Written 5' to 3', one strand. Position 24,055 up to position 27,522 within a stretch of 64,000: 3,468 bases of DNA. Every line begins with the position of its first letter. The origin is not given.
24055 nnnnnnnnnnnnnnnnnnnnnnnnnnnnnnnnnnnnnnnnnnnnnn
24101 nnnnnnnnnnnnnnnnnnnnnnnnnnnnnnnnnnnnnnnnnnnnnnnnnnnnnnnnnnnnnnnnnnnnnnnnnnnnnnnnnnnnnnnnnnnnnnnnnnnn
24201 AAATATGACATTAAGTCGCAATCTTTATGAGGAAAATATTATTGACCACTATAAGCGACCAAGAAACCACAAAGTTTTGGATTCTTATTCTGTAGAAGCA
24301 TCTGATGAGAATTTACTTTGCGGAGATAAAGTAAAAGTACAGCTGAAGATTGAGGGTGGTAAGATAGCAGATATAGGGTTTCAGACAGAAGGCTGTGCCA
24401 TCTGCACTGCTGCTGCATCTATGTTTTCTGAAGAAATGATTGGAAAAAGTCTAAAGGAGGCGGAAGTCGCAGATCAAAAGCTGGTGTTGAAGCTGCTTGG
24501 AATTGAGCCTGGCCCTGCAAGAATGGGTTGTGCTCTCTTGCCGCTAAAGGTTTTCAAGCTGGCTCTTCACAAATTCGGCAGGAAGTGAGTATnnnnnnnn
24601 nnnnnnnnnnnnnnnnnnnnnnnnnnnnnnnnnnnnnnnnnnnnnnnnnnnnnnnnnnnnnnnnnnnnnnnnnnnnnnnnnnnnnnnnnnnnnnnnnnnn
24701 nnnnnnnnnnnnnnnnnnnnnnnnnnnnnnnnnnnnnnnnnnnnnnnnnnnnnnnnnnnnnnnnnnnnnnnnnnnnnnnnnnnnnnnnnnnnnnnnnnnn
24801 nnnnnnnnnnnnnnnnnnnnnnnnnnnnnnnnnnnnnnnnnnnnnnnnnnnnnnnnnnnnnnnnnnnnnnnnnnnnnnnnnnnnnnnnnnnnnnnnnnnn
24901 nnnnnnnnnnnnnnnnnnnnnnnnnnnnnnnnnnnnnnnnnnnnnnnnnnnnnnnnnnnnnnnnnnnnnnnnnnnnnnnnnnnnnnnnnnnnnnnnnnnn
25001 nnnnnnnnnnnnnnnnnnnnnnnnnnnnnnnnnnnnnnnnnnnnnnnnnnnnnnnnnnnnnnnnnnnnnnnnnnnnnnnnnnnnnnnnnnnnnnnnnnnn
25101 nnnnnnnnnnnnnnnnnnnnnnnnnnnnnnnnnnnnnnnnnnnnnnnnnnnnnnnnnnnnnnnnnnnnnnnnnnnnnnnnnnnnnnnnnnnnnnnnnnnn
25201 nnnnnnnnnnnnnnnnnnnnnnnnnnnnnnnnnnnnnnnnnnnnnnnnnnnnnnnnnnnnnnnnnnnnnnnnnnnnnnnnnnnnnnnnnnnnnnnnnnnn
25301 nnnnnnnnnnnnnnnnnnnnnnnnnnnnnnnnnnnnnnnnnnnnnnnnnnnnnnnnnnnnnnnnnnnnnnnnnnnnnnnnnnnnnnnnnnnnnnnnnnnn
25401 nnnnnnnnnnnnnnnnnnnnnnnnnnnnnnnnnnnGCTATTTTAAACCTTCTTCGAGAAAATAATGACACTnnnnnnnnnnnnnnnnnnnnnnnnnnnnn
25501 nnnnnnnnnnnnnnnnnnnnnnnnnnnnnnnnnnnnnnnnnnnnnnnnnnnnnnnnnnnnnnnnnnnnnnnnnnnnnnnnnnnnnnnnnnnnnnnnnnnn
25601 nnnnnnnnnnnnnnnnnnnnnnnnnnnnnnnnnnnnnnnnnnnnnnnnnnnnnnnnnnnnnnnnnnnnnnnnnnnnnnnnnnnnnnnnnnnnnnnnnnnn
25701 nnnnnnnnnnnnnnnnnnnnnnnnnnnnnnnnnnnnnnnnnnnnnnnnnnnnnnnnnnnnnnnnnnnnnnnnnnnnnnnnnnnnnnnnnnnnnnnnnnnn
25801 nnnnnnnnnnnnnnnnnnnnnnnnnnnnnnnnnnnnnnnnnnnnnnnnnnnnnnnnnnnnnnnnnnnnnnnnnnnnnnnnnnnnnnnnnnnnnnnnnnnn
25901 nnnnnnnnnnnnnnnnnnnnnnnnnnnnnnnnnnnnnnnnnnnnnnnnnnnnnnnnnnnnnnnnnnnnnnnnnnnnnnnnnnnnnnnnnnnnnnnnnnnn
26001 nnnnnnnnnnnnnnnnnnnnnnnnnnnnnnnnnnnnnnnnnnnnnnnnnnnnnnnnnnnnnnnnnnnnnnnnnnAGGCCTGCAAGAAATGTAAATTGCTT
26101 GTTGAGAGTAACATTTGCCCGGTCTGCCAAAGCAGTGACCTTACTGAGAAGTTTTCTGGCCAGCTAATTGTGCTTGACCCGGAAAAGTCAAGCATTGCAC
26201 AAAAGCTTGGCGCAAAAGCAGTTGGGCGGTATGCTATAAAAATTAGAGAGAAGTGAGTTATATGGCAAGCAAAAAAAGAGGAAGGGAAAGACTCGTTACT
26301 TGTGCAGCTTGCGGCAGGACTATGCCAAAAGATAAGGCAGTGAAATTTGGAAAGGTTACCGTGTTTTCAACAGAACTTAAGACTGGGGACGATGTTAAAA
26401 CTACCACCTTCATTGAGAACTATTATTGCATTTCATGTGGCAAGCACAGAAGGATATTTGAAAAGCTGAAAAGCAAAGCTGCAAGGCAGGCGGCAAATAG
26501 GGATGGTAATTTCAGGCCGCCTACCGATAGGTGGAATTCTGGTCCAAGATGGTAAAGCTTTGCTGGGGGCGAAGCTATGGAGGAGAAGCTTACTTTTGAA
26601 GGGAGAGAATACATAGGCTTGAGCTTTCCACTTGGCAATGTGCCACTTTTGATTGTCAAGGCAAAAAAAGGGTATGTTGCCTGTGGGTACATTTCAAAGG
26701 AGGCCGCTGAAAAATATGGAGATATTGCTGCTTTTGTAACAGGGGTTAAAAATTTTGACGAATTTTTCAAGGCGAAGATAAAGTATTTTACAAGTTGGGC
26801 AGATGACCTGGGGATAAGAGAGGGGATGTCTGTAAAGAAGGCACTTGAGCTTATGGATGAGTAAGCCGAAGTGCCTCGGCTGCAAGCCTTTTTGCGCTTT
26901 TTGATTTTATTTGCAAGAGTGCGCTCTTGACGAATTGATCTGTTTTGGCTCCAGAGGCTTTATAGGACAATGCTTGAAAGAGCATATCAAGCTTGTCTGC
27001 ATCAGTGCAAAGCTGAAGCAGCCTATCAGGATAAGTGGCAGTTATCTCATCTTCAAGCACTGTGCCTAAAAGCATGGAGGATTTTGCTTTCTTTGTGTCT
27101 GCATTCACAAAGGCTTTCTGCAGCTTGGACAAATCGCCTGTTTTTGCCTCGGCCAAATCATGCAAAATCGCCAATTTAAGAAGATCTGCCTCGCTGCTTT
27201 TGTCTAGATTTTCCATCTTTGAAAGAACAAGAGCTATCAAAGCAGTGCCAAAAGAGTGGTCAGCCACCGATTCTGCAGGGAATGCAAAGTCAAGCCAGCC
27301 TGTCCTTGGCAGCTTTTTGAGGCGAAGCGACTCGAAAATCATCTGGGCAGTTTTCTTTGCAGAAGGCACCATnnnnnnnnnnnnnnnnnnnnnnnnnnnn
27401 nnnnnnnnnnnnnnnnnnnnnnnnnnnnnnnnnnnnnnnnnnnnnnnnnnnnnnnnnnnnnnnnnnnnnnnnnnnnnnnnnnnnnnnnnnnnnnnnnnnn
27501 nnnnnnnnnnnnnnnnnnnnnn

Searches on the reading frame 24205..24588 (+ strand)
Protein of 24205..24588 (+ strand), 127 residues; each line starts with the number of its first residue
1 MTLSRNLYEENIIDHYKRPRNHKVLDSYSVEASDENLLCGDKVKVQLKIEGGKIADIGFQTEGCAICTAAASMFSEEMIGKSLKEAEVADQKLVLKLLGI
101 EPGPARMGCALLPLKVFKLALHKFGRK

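Call 13: search_protein_families(library=pfam, proteins=[window:24205-24588:+], max_evalue=0.001)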
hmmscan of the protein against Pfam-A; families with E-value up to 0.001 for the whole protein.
window:24205-24588:+ (127 aa): 1 family
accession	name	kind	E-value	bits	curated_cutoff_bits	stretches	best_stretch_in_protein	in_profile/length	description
PF01592.21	NifU_N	-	9.5e-24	84.4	22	1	8-127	2-123/127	NifU-like N terminal domain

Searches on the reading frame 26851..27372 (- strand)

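Call 89: search_protein_families(library=pfam, proteins=[window:26851-27372:-], max_evalue=0.01)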
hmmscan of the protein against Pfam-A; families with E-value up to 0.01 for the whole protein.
window:26851-27372:- (173 aa): 3 families
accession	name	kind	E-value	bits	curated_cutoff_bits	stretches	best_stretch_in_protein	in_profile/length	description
PF13023.12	HD_3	-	2.3e-19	70.3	22.5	1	17-161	3-158/165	HD domain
PF12917.13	YfbR-like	-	1.3e-09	38.4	25.9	1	17-138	8-145/182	5'-deoxynucleotidase YfbR-like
PF01966.28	HD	-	8.5e-06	26.5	22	1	36-80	1-43/116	HD domain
